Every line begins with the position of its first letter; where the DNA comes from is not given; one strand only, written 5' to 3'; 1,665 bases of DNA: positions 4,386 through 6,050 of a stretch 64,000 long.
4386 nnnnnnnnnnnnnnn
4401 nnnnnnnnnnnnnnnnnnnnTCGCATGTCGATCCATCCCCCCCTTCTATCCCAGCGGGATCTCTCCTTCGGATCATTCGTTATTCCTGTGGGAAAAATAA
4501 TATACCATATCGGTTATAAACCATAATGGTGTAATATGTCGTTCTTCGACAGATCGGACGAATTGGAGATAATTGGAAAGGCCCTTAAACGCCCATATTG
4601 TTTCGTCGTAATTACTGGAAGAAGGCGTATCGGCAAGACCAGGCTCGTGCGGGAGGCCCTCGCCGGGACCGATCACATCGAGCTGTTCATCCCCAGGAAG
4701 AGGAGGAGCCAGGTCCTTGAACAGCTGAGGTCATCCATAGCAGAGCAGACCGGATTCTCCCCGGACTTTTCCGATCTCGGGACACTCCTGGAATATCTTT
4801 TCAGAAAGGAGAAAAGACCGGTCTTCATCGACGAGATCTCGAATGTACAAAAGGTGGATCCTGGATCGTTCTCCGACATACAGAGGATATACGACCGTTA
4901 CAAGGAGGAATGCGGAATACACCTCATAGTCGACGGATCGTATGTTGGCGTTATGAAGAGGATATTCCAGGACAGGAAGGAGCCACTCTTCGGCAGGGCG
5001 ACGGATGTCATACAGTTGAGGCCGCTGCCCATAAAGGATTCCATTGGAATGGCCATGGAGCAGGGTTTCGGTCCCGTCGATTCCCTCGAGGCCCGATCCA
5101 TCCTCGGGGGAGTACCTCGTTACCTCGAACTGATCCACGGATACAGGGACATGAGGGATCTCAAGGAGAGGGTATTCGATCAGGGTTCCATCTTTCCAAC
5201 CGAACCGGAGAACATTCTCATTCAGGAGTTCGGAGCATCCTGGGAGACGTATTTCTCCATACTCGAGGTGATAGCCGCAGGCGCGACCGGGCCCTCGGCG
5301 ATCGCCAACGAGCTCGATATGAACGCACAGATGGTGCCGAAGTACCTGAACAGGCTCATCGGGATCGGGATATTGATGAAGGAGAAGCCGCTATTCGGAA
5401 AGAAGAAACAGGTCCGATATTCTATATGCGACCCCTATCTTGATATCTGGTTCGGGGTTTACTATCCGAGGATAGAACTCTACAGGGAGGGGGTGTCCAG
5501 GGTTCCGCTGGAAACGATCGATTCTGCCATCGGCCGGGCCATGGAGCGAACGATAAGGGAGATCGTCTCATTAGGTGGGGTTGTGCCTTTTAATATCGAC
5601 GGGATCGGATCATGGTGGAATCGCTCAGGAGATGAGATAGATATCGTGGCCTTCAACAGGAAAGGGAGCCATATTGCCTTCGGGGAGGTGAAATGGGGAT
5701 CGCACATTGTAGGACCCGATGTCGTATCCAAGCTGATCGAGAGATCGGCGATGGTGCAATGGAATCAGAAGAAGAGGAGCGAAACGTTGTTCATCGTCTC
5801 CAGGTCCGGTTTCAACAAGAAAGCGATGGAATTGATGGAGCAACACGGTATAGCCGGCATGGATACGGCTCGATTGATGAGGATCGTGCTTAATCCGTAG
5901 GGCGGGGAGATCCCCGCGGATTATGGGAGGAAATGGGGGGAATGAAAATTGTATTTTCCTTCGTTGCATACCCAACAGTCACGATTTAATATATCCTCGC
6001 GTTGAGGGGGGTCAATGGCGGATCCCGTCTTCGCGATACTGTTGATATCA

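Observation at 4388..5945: Single-gene ATPase insertion into the 3' end of rnhA flanked by 32-bp direct repeats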

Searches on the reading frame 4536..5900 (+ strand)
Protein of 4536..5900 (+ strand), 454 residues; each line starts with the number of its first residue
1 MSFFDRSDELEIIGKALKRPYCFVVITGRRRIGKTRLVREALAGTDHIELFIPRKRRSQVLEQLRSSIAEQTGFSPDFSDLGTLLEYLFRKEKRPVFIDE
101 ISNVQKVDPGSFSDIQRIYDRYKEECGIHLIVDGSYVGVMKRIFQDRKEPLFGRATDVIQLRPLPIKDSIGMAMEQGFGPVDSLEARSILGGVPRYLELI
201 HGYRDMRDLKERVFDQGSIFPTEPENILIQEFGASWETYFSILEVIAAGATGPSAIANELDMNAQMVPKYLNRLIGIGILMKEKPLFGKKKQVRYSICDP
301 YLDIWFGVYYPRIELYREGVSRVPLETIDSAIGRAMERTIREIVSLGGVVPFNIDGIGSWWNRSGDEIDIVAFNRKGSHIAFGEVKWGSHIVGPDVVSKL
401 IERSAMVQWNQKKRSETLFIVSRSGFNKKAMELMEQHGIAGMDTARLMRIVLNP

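Call 5: search_protein_families(library=pfam, proteins=[window:4536-5900:+], max_evalue=0.01)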
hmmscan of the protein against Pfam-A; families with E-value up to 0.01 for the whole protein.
window:4536-5900:+ (454 aa): 7 families
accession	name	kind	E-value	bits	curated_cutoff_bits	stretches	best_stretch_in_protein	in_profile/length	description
PF01637.24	ATPase_2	-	1.2e-12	48.6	33.2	1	3-198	1-223/225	ATPase domain predominantly from Archaea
PF03008.20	DUF234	-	3.7e-11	43.7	22.5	1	311-388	7-90/100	Archaea bacterial proteins of unknown function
PF13173.12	AAA_14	-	3.1e-08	34.1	27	1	24-165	5-124/129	AAA domain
PF13401.12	AAA_22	-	5.2e-05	24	27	1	23-134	7-122/130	AAA domain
PF14947.12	HTH_45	-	6.1e-05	23.4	25.5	1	236-285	5-54/77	Winged helix-turn-helix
PF04471.18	Mrr_cat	-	0.0065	17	21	0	365-450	33-114/115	Restriction endonuclease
PF24371.1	DUF7527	-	0.008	16.2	27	0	365-441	124-199/237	Domain of unknown function (DUF7527)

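Call 13: find_homologous_proteins(query=window:4536-5897:+)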
Query window:4536-5897:+ (454 aa): 1088 proteins with E <= 0.001 among 8000 candidates; the best 120 are listed.
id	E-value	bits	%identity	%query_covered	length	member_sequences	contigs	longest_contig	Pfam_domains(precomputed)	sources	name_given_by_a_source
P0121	3.0e-293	990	96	100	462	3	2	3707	PF13173.13,PF03008.21,PF01637.25,PF14947.13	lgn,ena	-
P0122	3.3e-182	624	60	100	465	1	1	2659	PF13173.13,PF03008.21,PF01637.25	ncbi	-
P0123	2.7e-171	588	58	98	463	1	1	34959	PF13173.13,PF03008.21,PF13401.13,PF01637.25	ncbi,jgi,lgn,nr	ncbi:MAG: ATP-binding protein [Candidatus Thermoplasmatota archaeon]|jgi:hypothetical protein|nr:ATP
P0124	1.1e-161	557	55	100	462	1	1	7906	PF13173.13,PF03008.21,PF01637.25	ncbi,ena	-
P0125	4.0e-161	555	55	100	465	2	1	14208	PF13173.13,PF03008.21,PF01637.25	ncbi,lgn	-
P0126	8.3e-157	541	55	100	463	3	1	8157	PF13173.13,PF03008.21,PF01637.25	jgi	-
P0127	1.7e-156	540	54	100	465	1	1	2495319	PF13173.13,PF03008.21,PF01637.25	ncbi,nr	ncbi:MAG: ATP-binding protein [Thermoplasmata archaeon]|nr:MAG: ATP-binding protein [Thermoplasmata 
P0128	2.0e-156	539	53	98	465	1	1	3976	PF13173.13,PF03008.21,PF01637.25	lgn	-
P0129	1.9e-154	533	53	100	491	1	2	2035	PF13173.13,PF03008.21,PF01637.25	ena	-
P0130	1.4e-153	530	54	100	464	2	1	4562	PF13173.13,PF03008.21,PF01637.25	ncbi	-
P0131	5.2e-152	525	52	100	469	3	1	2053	PF13173.13,PF03008.21,PF01637.25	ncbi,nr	ncbi:MAG: ATP-binding protein [Thermoplasmata archaeon]|nr:ATP-binding protein [Thermoplasmata archa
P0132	2.2e-150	520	53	98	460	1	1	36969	PF13173.13,PF03008.21,PF01637.25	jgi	jgi:AAA+ ATPase superfamily predicted ATPase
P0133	8.4e-150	518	53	97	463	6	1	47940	PF13173.13,PF03008.21,PF01637.25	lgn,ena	-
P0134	1.3e-149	517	50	99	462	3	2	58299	PF13173.13,PF03008.21,PF01637.25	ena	-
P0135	7.1e-149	515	52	100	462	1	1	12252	PF13173.13,PF03008.21,PF01637.25,PF14947.13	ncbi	ncbi:MAG: ATP-binding protein [Thermoplasmatota archaeon]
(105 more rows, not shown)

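Call 15: find_encoding_contigs(protein=P0121, flank=10000, max_places=10)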
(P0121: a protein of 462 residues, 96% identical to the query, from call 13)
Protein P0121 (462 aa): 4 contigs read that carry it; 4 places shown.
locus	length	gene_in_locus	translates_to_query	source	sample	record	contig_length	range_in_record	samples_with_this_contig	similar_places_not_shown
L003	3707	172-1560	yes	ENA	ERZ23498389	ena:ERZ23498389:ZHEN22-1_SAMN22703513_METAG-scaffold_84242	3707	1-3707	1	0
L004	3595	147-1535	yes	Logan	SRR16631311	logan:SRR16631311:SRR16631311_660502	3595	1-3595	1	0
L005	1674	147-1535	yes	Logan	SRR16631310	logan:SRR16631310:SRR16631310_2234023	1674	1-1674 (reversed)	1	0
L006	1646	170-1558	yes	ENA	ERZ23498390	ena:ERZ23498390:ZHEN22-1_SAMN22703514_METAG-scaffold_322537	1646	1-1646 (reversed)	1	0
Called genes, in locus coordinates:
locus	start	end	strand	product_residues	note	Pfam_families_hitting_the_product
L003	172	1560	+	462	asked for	PF01637:ATPase_2, PF13173:AAA_14, PF14947:HTH_45 (faint), PF03008:DUF234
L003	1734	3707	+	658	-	?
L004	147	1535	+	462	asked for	PF01637:ATPase_2, PF13173:AAA_14, PF14947:HTH_45 (faint), PF03008:DUF234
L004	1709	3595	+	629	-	?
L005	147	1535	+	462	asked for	PF01637:ATPase_2, PF13173:AAA_14, PF14947:HTH_45 (faint), PF03008:DUF234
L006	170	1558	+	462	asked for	PF01637:ATPase_2, PF13173:AAA_14, PF14947:HTH_45 (faint), PF03008:DUF234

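Call 20: find_related_loci(query=window:4536-5897:+, collection=genome_contigs, flank=10000)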
Query window:4536-5897:+ (454 aa) in genome_contigs; peptide patterns used: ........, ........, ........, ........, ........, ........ (x = any residue, [..] = any of these).
36 stretches matched a pattern, but none encodes a relative of the query by tblastn (E <= 1e-3).

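Call 21: find_encoding_contigs(protein=P0123, flank=6000, max_places=3)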
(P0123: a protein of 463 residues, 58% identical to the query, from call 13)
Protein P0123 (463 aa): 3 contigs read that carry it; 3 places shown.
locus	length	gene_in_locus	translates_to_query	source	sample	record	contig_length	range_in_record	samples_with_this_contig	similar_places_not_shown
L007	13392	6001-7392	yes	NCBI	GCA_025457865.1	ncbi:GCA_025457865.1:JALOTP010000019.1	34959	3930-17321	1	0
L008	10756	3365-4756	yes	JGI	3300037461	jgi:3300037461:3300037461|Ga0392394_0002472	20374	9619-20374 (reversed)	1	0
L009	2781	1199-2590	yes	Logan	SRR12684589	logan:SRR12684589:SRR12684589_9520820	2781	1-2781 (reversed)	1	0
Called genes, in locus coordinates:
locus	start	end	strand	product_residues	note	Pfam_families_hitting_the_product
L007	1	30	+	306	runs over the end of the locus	PF01040:UbiA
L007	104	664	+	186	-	PF02659:Mntp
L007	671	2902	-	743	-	PF00041:fn3 (faint), PF13750:Big_3_3 (faint), PF09136:Glucodextran_B (faint), PF17957:Big_7, PF00801:PKD (faint), PF19077:Big_13 (faint), PF13620:CarboxypepD_reg (weak)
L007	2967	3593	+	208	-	PF00857:Isochorismatase (faint)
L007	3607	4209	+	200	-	PF18955:DUF5698, PF10035:DUF2179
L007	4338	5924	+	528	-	PF00171:Aldedh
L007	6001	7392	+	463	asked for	PF01637:ATPase_2, PF13173:AAA_14, PF13401:AAA_22 (faint), PF03008:DUF234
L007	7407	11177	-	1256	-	-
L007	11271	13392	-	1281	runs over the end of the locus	PF01364:Peptidase_C25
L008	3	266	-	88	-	?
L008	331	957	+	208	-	PF00857:Isochorismatase (faint)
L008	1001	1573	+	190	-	PF18955:DUF5698, PF10035:DUF2179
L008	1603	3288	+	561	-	PF00171:Aldedh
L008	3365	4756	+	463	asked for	PF01637:ATPase_2, PF13173:AAA_14, PF13401:AAA_22 (faint), PF03008:DUF234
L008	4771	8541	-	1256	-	-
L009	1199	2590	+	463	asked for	PF01637:ATPase_2, PF13173:AAA_14, PF13401:AAA_22 (faint), PF03008:DUF234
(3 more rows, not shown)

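Call 22: find_encoding_contigs(protein=P0122, flank=6000, max_places=3)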
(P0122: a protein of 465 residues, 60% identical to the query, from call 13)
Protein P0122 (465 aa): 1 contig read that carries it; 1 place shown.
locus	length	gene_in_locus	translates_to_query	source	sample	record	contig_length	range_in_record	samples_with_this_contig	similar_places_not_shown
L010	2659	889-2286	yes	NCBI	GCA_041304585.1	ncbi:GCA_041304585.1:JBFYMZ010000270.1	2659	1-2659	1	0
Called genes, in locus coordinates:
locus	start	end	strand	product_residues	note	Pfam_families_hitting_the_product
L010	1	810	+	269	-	?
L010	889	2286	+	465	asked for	PF01637:ATPase_2, PF13173:AAA_14, PF03008:DUF234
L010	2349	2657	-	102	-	?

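Call 28: list_cluster_members(proteins=[P0121, window:4536-5897:+, P0002])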
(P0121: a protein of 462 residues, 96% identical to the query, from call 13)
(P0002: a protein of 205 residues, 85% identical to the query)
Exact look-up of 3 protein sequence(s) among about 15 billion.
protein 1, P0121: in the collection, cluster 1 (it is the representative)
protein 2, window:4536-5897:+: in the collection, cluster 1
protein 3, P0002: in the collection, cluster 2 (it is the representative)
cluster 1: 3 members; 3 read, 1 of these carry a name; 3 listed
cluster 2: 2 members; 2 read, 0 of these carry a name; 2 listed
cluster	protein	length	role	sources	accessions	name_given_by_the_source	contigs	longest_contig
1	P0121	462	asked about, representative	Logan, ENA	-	-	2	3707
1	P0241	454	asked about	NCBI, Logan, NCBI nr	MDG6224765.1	MAG: ATP-binding protein [Candidatus Thermoplasmatota archaeon] | ATP-binding protein [Candidatus Thermoplasmatota archaeon]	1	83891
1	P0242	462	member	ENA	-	-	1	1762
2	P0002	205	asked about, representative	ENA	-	-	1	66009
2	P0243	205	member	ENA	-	-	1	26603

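Call 29: find_encoding_contigs(protein=P0243, flank=10000, max_places=5)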
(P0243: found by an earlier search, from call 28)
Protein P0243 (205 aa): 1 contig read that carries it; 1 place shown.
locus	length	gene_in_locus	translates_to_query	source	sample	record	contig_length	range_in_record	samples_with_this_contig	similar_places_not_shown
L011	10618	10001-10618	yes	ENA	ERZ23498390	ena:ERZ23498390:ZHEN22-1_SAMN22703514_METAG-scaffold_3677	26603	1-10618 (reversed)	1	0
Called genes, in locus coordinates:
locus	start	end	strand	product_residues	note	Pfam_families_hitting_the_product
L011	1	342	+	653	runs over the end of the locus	PF00488:MutS_V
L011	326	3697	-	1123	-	PF00246:Peptidase_M14, PF13620:CarboxypepD_reg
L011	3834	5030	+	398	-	-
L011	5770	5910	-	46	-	-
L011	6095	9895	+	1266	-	PF06739:SBBP (faint), PF18884:TSP3_bac (faint)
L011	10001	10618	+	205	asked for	PF01693:Cauli_VI, PF00075:RNase_H (weak)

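Call 30: find_encoding_contigs(protein=P0242, flank=5000, max_places=5)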
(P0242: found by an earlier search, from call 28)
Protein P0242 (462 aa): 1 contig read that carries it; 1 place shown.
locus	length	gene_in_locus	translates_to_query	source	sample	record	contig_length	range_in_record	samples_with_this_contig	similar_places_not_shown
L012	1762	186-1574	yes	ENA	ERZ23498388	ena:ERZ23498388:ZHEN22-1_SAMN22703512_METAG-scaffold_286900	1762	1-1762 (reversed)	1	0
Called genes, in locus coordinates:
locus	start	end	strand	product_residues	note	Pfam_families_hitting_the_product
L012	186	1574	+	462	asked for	PF01637:ATPase_2, PF13173:AAA_14, PF14947:HTH_45 (faint), PF03008:DUF234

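Call 46: search_protein_families(library=padloc, proteins=[P0121], max_evalue=0.01)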
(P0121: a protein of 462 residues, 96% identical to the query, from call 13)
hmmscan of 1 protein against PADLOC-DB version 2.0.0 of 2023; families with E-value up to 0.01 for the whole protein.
P0121 (462 aa): 5 families
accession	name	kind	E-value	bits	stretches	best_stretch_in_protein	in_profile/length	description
PDLC04985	PDC-S27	-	6.1e-33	112.5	1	2-408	5-439/484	-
PDLC04984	PDC-S27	-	3.5e-28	96.7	1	4-311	5-328/474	-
PDLC04789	PDC-S01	-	3.9e-07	27.4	1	23-195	19-163/375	-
PDLC04790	PDC-S01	-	0.0011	15.8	0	23-45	29-51/422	-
PDLC04786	PDC-S01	-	0.0094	12.7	0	25-164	24-148/439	-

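Call 47: search_protein_families(library=ncbifam, proteins=[P0121], max_evalue=0.01)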
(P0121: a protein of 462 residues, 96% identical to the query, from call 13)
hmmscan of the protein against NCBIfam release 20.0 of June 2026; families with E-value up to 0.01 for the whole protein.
P0121 (462 aa): 3 families
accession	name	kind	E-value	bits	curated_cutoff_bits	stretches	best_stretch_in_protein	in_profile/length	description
NF053610.1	Sso10a_fam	subfamily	0.00013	22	60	1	236-284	4-51/64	Sso10a family chromatin protein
NF050132.1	TransRegAbsR2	equivalog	0.00025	19.9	850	1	3-49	16-62/582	LuxR family transcriptional regulator AbsR2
NF047906.1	CdPbTransRegCmtR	equivalog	0.0079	16.1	150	0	241-302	25-82/104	Cd(II)/Pb(II)-sensing metalloregulatory transcriptional regulator CmtR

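Call 48: search_protein_families(library=phrogs, proteins=[P0121], max_evalue=0.01)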
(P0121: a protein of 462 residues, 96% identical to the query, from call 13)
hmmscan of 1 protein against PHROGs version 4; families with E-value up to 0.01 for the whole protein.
P0121 (462 aa): 0 families

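Call 49: find_related_loci(query=A1, collection=metagenome_contigs, flank=3000)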
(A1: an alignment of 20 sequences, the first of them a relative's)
Query A1 (454 aa) in metagenome_contigs; peptide patterns used: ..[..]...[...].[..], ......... (x = any residue, [..] = any of these).
600 stretches matched a pattern (row limit reached: there are more); 495 encode a relative of the query (tblastn E <= 1e-3); the best 80 are kept; 80 distinct loci.
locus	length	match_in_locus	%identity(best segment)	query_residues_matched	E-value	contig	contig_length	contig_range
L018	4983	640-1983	55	1-446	3e-167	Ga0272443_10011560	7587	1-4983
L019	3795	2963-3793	64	1-277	8e-118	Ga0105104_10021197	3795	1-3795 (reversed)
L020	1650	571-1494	46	1-313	8e-93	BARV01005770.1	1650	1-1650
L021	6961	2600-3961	35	1-443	5e-82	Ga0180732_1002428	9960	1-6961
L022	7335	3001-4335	34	1-443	2e-78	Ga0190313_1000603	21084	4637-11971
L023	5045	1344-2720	34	1-448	1e-77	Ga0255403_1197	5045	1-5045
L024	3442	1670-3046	34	1-448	7e-78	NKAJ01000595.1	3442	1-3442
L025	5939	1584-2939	34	1-439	9e-77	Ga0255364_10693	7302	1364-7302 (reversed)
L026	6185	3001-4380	35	1-451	8e-76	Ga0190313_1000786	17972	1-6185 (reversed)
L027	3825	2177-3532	34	1-439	4e-76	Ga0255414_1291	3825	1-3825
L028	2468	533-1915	34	1-450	9e-78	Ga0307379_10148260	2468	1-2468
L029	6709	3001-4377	34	1-448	9e-76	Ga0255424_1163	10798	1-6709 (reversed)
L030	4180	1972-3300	37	1-424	7e-76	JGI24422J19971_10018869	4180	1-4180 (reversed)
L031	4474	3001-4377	34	1-448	1e-75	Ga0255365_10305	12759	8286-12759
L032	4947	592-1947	34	1-439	2e-75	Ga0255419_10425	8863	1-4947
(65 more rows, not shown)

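Call 50: find_related_loci(query=A1, collection=viral_contigs, flank=3000)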
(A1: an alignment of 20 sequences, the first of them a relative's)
Query A1 (454 aa) in viral_contigs; peptide patterns used: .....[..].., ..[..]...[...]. (x = any residue, [..] = any of these).
22 stretches matched a pattern, but none encodes a relative of the query by tblastn (E <= 1e-3).

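Call 56: find_encoding_contigs(protein=P0241, flank=3000, max_places=6)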
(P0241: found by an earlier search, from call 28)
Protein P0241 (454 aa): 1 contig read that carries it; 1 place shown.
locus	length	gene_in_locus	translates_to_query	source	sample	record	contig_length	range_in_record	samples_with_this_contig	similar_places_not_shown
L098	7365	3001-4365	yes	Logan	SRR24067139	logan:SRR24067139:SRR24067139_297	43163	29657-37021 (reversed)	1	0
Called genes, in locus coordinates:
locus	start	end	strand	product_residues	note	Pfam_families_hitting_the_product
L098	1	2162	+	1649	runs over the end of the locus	PF25778:DUF7948, PF06739:SBBP (faint), PF18884:TSP3_bac (faint)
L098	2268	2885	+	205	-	PF01693:Cauli_VI, PF00075:RNase_H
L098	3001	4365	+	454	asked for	PF01637:ATPase_2, PF13173:AAA_14, PF03008:DUF234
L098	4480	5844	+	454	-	PF00474:SSF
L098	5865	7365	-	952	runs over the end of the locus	PF13620:CarboxypepD_reg, PF13715:CarbopepD_reg_2 (faint), PF00801:PKD (faint), PF13927:Ig_3 (faint), PF18911:PKD_4 (weak)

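Call 76: search_dna_similar(query=P0121, collection=plasmids, mode=protein, max_rows=10)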
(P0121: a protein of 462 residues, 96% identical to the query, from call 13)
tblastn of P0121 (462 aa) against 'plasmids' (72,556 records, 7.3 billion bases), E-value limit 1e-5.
Records with a match: 163; places in all: 183; records where one place covers at least 80% of the query: 142.
Best place of each record, by identity: <60% 163.
By first word of the organism name: Rhizobium 18; Haladaptatus 9; Natrinema 9; Vibrio 9; Bacteroides 7; Haloferax 7; Halorussus 6; Halobaculum 5; Natribaculum 5; Mesorhizobium 4; and 56 more.
By predicted mobility (MOB-suite, as given by PLSDB): non-mobilizable 127; conjugative 23; mobilizable 13.
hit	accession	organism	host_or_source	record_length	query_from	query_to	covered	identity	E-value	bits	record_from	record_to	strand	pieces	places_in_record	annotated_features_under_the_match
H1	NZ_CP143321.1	Cetobacterium somerae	intestine of Yellow Catfish,pure culture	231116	1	440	95%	32.4%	5e-58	213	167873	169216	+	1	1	ATP-binding protein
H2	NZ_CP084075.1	Fusobacterium vincentii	-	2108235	1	437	95%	32.2%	9e-56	207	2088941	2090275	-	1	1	none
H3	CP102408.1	Fusobacteria bacterium ZRK30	pure culture,cold seep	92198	1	436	94%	31.7%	9e-52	195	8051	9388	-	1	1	ATP-binding protein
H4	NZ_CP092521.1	Cetobacterium somerae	Danio rerio,tissue sample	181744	1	432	94%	31.8%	3e-58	214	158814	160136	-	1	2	ATP-binding protein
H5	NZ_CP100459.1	Halomarina sp. BND7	cell culture,sediment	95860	1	443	96%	30.2%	8e-45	175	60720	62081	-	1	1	ATP-binding protein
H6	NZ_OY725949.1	Bacteroides finegoldii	-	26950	1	386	84%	34.2%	1e-46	181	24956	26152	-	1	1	ATP-binding protein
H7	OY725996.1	Phocaeicola massiliensis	-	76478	1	386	84%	34.2%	1e-46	181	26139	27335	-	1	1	record has no annotation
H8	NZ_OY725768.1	Parabacteroides distasonis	-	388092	1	386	84%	34.2%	1e-46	181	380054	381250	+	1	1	ATP-binding protein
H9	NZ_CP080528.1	Mesorhizobium sp. AR07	Oxytropis sp.,Cell culture,root nodule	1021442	1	462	100%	28.2%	7e-31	134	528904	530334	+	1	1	record has no annotation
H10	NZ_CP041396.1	Bacteroides ovatus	Homo sapiens,cell culture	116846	1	402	87%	32.2%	1e-45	177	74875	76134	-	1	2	ATP-binding protein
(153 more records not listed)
